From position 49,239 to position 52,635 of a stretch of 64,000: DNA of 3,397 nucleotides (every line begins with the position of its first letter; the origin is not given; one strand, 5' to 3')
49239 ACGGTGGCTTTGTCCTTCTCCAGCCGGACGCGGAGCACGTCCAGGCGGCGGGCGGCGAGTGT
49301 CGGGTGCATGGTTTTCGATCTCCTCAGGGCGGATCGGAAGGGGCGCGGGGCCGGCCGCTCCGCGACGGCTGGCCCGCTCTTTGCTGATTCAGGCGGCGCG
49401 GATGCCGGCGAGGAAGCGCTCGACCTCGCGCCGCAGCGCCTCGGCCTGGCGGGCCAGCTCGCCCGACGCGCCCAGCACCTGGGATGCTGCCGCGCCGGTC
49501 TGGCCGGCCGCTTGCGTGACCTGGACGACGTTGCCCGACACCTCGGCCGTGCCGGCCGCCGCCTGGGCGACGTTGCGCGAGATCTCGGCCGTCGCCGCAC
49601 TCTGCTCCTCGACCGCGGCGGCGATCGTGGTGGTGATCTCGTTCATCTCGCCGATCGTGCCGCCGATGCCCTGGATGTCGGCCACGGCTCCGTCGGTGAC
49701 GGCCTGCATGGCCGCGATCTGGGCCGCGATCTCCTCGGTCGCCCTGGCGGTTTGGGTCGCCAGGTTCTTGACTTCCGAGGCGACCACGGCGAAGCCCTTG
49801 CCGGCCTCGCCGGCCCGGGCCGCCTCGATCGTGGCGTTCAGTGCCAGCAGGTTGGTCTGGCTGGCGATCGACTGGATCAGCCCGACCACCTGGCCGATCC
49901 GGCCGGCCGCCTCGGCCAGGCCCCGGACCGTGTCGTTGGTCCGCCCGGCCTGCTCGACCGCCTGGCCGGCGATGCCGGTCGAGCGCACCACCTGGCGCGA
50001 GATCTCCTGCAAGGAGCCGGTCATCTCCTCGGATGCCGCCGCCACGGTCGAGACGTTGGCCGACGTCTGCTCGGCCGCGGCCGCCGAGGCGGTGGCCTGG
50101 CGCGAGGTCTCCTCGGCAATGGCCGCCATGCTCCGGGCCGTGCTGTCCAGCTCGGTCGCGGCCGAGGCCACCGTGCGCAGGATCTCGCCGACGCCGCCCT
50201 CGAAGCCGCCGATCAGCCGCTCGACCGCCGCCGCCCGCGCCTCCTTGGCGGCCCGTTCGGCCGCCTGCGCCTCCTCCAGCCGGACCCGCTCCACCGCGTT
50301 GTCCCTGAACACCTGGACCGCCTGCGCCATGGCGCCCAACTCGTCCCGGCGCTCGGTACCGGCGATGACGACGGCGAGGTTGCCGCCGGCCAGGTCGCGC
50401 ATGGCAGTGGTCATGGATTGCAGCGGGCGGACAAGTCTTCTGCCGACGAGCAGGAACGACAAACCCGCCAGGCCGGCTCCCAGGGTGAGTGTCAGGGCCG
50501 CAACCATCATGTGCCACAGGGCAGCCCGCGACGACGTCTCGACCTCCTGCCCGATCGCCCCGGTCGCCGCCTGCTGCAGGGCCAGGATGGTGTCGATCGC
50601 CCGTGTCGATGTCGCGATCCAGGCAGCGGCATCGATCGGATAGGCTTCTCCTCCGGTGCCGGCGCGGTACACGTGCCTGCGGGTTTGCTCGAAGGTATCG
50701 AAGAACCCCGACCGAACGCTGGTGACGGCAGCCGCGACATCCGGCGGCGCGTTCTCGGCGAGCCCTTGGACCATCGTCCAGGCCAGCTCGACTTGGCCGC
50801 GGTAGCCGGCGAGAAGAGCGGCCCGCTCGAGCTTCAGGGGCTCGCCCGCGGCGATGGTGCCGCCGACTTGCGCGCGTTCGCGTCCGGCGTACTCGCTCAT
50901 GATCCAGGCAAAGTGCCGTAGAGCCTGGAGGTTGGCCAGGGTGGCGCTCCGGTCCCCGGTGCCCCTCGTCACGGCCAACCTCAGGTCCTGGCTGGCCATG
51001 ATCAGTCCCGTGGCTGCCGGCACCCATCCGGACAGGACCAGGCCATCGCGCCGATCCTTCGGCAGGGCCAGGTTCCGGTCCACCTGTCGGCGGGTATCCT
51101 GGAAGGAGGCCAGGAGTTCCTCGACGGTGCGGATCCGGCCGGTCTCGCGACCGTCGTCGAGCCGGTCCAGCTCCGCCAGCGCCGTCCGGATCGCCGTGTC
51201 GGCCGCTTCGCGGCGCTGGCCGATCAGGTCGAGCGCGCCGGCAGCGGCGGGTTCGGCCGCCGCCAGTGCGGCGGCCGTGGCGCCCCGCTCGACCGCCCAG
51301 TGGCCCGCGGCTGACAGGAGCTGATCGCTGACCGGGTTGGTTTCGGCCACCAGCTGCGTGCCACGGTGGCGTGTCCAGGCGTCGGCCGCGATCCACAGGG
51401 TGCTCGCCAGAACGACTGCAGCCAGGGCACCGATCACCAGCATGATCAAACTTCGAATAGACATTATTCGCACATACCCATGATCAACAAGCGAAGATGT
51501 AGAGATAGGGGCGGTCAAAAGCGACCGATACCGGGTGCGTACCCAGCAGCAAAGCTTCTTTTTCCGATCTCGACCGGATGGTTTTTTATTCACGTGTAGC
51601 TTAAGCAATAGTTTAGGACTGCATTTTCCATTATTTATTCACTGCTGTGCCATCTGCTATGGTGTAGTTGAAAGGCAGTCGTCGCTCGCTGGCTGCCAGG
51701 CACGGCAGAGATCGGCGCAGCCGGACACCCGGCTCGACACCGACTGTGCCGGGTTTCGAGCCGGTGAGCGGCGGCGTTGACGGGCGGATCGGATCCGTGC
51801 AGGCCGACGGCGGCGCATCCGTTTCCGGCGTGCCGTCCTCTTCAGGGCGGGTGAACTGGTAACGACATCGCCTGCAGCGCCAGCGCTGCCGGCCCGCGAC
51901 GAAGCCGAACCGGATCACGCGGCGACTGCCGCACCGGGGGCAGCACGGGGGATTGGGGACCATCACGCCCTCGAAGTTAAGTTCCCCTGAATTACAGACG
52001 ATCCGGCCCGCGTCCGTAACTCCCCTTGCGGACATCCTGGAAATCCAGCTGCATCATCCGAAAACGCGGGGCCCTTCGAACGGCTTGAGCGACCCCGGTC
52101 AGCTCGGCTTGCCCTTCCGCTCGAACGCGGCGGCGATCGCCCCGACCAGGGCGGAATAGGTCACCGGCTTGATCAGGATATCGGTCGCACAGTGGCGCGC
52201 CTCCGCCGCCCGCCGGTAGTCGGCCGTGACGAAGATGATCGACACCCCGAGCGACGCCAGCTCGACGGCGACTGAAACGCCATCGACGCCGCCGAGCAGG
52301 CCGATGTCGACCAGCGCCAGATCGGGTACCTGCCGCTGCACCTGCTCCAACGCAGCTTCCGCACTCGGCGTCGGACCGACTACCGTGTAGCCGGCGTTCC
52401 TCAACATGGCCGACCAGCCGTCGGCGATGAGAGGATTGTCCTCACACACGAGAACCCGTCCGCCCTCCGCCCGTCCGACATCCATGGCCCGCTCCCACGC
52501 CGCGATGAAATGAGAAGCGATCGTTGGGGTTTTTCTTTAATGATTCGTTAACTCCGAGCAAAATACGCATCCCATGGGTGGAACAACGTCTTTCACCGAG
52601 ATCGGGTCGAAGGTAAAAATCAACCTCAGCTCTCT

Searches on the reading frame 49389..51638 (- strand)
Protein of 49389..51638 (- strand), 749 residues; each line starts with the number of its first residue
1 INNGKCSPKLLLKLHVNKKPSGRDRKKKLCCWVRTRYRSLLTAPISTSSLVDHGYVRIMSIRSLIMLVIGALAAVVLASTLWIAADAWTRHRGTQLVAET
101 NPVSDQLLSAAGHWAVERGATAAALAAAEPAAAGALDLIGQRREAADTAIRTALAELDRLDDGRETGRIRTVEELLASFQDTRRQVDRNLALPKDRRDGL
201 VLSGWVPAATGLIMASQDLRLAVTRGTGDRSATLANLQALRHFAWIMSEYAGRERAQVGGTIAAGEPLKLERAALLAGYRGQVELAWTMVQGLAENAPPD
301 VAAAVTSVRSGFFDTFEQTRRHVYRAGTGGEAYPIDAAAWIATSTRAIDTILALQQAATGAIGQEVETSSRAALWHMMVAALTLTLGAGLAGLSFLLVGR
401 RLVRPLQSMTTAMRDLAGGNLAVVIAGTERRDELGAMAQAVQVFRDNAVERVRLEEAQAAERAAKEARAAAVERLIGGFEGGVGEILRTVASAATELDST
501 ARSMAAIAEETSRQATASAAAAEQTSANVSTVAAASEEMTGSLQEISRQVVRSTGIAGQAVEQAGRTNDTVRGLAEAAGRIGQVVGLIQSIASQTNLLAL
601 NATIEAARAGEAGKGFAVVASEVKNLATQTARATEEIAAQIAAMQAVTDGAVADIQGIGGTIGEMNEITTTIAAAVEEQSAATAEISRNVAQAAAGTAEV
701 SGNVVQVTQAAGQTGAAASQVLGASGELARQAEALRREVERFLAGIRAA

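Call 58: search_protein_families(library=pfam, proteins=[window:49389-51638:-], max_evalue=0.001)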
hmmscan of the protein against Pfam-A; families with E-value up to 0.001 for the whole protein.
window:49389-51638:- (749 aa): 3 families
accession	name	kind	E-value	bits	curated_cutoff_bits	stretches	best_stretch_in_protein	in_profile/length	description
PF00015.26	MCPsignal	-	2.6e-29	102.7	34.6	1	563-712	17-166/172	Methyl-accepting chemotaxis protein (MCP) signalling domain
PF00672.30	HAMP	-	6.1e-12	46.1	25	1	397-448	1-51/53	HAMP domain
PF07889.17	DUF1664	-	0.00076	20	34.6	0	624-695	37-108/124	Protein of unknown function (DUF1664)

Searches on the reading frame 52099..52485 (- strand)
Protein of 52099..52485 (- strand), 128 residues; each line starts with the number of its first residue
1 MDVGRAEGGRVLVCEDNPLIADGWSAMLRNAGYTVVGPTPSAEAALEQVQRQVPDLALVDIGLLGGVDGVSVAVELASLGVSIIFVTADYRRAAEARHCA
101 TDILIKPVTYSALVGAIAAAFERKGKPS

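Call 11: search_protein_families(library=pfam, proteins=[window:52099-52485:-], max_evalue=0.01)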
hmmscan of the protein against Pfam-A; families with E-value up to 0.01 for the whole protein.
window:52099-52485:- (128 aa): 1 family
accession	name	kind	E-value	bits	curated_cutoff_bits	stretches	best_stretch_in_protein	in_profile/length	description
PF00072.30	Response_reg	-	2.7e-15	57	30.2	1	11-117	1-110/111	Response regulator receiver domain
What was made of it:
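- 52099..52485 (-): Intact single-domain response regulator outside the left copy. Pfam Response_reg, profile positions 1-110 of 111 (call 11).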

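Call 104: find_encoding_contigs(protein=window:52099-52485:-, flank=10000, max_places=10)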
Protein window:52099-52485:- (128 aa): 3 contigs read that carry it; 3 places shown.
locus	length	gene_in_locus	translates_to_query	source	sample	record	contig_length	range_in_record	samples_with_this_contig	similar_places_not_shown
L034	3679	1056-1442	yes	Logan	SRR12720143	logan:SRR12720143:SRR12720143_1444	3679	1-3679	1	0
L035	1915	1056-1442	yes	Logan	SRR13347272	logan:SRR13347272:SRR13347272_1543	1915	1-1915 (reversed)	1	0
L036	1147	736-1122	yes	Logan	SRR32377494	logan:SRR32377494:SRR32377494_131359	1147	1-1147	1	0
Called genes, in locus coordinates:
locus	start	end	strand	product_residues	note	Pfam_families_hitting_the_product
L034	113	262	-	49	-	-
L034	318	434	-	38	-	-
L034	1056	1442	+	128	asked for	PF00072:Response_reg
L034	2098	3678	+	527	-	?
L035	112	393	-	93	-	-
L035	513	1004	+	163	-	-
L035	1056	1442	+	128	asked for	PF00072:Response_reg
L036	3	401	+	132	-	?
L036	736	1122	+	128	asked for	PF00072:Response_reg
